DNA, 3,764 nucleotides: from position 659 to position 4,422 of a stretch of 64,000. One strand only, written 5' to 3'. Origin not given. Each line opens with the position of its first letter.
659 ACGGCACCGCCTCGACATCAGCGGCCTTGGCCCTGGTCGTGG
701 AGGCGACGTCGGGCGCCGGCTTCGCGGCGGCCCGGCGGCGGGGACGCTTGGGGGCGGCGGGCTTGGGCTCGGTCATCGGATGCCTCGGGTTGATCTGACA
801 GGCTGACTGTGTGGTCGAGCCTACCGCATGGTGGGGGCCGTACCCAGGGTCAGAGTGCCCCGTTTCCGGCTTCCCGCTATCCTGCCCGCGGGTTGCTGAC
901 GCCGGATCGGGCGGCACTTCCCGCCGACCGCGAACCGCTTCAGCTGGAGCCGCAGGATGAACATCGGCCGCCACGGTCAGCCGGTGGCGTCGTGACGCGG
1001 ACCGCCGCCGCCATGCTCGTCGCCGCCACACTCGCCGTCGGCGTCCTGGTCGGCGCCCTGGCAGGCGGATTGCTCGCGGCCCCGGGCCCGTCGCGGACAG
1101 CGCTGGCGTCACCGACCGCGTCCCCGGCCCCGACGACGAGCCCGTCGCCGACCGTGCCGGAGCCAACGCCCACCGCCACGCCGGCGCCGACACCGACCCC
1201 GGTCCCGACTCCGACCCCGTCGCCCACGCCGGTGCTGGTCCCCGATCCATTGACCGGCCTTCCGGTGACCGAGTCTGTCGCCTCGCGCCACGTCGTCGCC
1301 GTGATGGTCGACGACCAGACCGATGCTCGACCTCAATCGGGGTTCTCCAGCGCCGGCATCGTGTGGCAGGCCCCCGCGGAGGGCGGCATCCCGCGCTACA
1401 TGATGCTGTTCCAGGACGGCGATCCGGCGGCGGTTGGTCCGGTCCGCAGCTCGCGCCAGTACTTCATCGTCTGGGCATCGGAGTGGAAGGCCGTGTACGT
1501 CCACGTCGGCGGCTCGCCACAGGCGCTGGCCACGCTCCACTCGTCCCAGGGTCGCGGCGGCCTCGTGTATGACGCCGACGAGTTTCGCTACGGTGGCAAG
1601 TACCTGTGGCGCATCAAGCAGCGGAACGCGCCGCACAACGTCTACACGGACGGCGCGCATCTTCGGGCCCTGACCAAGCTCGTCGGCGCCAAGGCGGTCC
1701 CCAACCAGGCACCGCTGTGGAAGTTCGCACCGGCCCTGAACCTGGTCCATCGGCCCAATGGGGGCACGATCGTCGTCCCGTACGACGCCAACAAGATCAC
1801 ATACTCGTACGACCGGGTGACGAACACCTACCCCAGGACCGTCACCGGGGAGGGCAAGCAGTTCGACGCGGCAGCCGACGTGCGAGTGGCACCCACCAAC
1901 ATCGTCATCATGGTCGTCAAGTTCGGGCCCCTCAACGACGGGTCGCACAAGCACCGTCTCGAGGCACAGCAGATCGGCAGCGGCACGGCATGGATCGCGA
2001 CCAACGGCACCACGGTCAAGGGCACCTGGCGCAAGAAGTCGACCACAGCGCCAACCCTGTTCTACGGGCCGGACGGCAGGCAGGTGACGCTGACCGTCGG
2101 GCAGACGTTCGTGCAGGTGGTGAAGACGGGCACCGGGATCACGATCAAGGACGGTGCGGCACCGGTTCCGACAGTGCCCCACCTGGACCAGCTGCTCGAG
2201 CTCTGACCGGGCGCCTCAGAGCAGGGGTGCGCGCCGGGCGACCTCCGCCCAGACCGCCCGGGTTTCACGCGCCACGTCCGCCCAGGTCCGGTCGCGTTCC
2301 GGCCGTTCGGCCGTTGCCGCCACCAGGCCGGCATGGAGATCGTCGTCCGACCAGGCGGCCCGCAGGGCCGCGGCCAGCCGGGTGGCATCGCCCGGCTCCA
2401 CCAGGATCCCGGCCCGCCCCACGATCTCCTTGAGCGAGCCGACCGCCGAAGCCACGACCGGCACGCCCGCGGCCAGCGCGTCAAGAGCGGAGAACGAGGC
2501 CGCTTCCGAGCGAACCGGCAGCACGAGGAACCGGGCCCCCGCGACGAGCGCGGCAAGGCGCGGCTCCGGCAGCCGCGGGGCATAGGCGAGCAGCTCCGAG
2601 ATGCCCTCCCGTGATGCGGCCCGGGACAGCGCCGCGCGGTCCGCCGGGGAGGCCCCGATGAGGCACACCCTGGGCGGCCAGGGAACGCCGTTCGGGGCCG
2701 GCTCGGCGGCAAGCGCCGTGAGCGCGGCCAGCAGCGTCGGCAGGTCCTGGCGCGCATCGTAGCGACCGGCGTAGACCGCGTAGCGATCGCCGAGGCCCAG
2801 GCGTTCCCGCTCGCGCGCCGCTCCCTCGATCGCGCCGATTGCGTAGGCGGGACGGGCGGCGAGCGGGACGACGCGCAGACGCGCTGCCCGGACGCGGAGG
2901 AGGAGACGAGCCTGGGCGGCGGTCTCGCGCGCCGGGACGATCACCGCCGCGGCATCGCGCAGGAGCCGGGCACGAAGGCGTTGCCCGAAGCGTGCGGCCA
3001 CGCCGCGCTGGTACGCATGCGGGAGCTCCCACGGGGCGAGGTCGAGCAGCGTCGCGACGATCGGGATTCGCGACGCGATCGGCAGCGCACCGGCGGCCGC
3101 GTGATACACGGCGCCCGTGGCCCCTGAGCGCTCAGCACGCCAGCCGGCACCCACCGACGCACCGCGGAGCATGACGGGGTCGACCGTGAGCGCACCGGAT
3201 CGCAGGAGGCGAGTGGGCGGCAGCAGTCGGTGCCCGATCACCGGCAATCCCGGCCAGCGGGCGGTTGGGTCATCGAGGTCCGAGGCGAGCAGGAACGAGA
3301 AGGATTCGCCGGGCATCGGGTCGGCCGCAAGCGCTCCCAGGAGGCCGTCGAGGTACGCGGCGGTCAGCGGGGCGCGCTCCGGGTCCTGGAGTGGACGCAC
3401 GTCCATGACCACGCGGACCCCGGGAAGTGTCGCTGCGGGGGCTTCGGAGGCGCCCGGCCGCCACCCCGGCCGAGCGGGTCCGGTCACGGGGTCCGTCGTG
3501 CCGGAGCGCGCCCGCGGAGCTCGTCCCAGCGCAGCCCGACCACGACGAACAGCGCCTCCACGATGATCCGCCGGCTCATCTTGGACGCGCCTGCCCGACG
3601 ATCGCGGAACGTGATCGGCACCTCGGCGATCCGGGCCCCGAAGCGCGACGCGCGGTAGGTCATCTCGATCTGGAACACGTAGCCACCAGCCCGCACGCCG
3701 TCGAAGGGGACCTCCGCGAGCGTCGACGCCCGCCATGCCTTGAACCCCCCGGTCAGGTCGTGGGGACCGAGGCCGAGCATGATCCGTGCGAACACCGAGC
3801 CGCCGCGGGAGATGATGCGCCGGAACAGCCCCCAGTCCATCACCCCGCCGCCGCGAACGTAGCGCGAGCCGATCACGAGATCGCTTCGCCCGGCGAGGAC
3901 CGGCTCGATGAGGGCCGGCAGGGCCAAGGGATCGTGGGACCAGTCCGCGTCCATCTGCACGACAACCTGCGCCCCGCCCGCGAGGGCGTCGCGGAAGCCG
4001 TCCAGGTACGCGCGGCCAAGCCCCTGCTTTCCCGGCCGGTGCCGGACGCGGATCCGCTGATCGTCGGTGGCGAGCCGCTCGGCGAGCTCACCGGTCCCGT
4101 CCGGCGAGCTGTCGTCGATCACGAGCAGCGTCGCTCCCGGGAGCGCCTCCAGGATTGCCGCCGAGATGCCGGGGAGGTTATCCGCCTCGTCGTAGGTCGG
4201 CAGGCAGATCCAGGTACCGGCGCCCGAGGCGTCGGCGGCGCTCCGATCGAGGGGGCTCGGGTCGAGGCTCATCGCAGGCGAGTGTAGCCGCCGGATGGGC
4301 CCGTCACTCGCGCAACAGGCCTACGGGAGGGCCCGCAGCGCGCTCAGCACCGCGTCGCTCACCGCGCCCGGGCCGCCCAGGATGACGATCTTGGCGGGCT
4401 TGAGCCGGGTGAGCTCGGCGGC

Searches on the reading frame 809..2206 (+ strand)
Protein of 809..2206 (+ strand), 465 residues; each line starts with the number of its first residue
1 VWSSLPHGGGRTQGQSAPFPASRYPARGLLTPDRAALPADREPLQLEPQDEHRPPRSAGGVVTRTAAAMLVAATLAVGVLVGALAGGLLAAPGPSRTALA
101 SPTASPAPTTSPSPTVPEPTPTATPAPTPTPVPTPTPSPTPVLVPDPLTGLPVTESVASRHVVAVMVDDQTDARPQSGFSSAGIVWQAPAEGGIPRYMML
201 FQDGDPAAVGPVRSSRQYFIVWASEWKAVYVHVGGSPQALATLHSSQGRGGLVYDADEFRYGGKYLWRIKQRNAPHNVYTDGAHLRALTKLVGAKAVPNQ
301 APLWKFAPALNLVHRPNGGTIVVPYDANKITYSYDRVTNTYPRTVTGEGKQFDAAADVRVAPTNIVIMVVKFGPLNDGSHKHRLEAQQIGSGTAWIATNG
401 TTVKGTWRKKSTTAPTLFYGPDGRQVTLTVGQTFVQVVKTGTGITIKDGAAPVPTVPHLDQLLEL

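Call 38: search_protein_families(library=pfam, proteins=[window:809-2206:+], max_evalue=0.00001)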
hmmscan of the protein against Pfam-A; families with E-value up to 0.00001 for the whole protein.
window:809-2206:+ (465 aa): 2 families
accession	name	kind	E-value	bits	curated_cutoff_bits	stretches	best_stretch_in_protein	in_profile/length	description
PF11258.13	DUF3048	-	2.6e-41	141.6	25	1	148-289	1-142/148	Protein of unknown function (DUF3048) N-terminal domain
PF17479.7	DUF3048_C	-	1.5e-21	77.3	25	1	322-435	2-114/114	Protein of unknown function (DUF3048) C-terminal domain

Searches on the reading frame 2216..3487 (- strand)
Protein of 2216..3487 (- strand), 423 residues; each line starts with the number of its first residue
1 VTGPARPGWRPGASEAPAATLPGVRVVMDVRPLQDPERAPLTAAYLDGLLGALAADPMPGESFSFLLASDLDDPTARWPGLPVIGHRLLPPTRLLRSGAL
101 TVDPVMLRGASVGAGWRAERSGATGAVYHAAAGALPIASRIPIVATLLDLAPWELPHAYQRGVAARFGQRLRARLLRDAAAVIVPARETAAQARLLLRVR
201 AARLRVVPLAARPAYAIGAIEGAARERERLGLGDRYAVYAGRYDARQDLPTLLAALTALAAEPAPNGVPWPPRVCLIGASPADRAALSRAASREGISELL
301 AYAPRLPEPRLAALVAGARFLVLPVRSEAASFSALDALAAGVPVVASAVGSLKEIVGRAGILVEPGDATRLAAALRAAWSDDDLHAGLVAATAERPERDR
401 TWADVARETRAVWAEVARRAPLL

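Call 38: search_protein_families(library=pfam, proteins=[window:2216-3487:-], max_evalue=0.00001)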
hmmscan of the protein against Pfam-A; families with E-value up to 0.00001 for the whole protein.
window:2216-3487:- (423 aa): 3 families
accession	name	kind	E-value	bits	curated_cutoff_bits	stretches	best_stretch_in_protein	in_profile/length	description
PF13692.12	Glyco_trans_1_4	-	1.1e-19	71.6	27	1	236-381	3-142/142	Glycosyl transferases group 1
PF00534.26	Glycos_transf_1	-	1.6e-16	60.8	26.4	1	225-389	6-166/172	Glycosyl transferases group 1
PF13439.12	Glyco_transf_4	-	4.1e-07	30.6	28.5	1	131-208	85-163/170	Glycosyltransferase Family 4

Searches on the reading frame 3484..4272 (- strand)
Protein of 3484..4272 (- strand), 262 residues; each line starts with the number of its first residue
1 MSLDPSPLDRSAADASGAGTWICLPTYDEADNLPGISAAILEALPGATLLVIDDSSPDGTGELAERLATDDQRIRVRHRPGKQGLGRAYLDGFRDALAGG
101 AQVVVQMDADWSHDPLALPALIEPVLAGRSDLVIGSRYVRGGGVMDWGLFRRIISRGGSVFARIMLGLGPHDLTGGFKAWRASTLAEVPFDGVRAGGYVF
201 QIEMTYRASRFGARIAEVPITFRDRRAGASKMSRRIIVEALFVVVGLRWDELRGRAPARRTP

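Call 38: search_protein_families(library=pfam, proteins=[window:3484-4272:-], max_evalue=0.00001)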
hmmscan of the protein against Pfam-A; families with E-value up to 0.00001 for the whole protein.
window:3484-4272:- (262 aa): 1 family
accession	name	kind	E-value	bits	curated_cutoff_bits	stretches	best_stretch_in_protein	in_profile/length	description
PF00535.33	Glycos_transf_2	-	6.4e-25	88.5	23.3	1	22-184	2-163/168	Glycosyl transferase family 2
